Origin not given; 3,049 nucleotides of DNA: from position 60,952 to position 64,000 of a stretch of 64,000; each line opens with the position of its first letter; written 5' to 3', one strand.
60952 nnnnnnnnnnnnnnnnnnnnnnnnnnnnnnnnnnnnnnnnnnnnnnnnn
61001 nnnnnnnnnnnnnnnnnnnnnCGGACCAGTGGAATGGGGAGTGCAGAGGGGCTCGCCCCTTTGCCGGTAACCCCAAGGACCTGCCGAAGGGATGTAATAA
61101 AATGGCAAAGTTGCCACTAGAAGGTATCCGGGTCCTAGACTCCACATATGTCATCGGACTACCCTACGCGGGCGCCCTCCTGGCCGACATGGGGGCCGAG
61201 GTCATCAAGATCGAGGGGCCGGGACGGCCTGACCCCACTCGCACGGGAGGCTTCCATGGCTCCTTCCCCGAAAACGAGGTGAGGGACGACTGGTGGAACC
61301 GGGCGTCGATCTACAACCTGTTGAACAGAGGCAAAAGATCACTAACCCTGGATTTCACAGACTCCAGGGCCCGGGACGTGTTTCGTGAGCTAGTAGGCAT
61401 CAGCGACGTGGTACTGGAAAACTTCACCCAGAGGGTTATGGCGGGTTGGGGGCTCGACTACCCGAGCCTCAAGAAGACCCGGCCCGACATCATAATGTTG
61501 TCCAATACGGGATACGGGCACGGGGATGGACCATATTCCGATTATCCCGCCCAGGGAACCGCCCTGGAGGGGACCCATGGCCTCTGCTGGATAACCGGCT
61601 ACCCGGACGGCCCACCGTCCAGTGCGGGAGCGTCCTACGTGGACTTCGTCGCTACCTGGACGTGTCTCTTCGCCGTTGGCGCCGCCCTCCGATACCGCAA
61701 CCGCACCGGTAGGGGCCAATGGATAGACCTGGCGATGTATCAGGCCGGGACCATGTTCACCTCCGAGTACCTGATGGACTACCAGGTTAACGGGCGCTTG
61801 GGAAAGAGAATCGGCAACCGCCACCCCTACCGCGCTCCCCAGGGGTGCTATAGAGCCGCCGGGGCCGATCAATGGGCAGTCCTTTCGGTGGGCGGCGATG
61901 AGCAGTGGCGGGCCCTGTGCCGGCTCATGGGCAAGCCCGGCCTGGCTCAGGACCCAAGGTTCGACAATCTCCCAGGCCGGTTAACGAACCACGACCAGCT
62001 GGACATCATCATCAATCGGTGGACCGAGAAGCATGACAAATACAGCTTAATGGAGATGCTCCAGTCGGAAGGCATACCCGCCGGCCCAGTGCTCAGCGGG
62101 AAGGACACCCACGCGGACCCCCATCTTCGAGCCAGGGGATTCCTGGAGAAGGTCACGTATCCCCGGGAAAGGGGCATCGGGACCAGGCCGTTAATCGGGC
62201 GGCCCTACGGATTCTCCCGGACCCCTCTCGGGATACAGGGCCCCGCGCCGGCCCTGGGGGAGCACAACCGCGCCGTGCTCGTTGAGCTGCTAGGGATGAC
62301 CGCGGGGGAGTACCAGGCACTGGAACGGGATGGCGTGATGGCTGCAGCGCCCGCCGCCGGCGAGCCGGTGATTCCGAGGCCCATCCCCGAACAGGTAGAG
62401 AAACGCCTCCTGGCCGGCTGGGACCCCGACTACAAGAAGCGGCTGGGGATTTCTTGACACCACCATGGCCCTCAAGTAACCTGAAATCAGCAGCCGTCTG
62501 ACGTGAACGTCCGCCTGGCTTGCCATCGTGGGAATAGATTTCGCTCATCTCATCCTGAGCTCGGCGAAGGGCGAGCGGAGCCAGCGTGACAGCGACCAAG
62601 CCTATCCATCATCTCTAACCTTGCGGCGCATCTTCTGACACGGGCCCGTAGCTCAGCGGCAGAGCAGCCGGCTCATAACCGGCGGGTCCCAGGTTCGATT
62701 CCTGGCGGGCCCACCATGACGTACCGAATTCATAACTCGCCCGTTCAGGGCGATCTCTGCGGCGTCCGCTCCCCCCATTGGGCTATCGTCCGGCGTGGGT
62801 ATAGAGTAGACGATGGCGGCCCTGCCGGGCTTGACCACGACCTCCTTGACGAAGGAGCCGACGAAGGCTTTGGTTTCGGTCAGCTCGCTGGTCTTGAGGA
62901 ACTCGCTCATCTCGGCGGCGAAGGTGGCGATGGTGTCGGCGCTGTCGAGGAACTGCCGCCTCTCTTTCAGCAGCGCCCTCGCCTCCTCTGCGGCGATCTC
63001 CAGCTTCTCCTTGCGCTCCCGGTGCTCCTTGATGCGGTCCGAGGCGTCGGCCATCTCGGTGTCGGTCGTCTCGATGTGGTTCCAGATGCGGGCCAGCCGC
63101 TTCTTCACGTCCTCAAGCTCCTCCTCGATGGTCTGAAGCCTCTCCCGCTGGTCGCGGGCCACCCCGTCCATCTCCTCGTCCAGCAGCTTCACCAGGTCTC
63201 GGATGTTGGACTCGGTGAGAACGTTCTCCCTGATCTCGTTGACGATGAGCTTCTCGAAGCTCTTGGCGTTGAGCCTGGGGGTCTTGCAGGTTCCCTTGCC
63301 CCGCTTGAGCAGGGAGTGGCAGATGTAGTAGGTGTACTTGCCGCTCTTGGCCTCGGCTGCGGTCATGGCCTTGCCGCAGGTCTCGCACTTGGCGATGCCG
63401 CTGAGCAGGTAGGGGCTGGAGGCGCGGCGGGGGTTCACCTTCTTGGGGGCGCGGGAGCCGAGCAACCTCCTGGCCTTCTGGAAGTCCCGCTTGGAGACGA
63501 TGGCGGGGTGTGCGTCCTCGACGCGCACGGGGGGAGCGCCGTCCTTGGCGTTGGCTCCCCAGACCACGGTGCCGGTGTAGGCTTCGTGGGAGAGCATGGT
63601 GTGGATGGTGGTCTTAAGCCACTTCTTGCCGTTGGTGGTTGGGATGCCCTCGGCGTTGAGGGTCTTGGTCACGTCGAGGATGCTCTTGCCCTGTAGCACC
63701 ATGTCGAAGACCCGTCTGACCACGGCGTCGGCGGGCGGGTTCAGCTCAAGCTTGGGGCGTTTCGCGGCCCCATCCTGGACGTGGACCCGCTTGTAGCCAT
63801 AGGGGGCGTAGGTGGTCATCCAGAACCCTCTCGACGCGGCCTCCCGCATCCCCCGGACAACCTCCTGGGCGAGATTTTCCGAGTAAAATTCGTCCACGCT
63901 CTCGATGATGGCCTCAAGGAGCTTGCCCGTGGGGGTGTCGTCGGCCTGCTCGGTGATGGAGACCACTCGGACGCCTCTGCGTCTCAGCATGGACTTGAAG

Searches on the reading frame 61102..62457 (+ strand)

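Call 50: search_protein_families(library=pfam, proteins=[window:61102-62457:+], max_evalue=0.00001)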
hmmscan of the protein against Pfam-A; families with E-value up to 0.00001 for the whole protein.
window:61102-62457:+ (451 aa): 1 family
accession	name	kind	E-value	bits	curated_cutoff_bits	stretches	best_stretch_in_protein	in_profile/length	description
PF02515.22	CoA_transf_3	-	1.4e-106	357.1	23.3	1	6-389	1-366/366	CoA-transferase family III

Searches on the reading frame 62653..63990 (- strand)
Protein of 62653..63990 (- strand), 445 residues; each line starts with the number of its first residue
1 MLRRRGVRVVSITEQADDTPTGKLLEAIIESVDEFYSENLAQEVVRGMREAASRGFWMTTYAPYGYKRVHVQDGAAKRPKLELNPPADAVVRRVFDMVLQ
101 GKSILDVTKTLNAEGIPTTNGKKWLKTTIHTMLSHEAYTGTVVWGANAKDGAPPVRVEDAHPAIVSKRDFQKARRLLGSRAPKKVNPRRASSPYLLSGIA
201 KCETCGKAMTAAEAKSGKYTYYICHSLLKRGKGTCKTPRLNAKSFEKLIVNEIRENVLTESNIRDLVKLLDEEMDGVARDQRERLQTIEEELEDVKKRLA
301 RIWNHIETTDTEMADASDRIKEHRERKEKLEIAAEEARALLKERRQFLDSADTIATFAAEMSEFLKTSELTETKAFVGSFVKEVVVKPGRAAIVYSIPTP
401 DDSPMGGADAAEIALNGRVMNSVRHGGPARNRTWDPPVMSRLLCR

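Call 51: search_protein_families(library=pfam, proteins=[window:62653-63990:-], max_evalue=0.00001)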
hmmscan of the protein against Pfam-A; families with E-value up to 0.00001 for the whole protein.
window:62653-63990:- (445 aa): 3 families
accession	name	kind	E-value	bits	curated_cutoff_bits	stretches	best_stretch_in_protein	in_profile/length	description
PF07508.19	Recombinase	-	2.7e-22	79.4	21.1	1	89-177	5-99/102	Recombinase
PF13408.12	Zn_ribbon_recom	-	6.1e-13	49.4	25.3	1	195-254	1-58/58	Recombinase zinc beta ribbon domain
PF00239.26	Resolvase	-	6.7e-08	33.2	23.3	1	2-55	89-143/145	Resolvase, N terminal domain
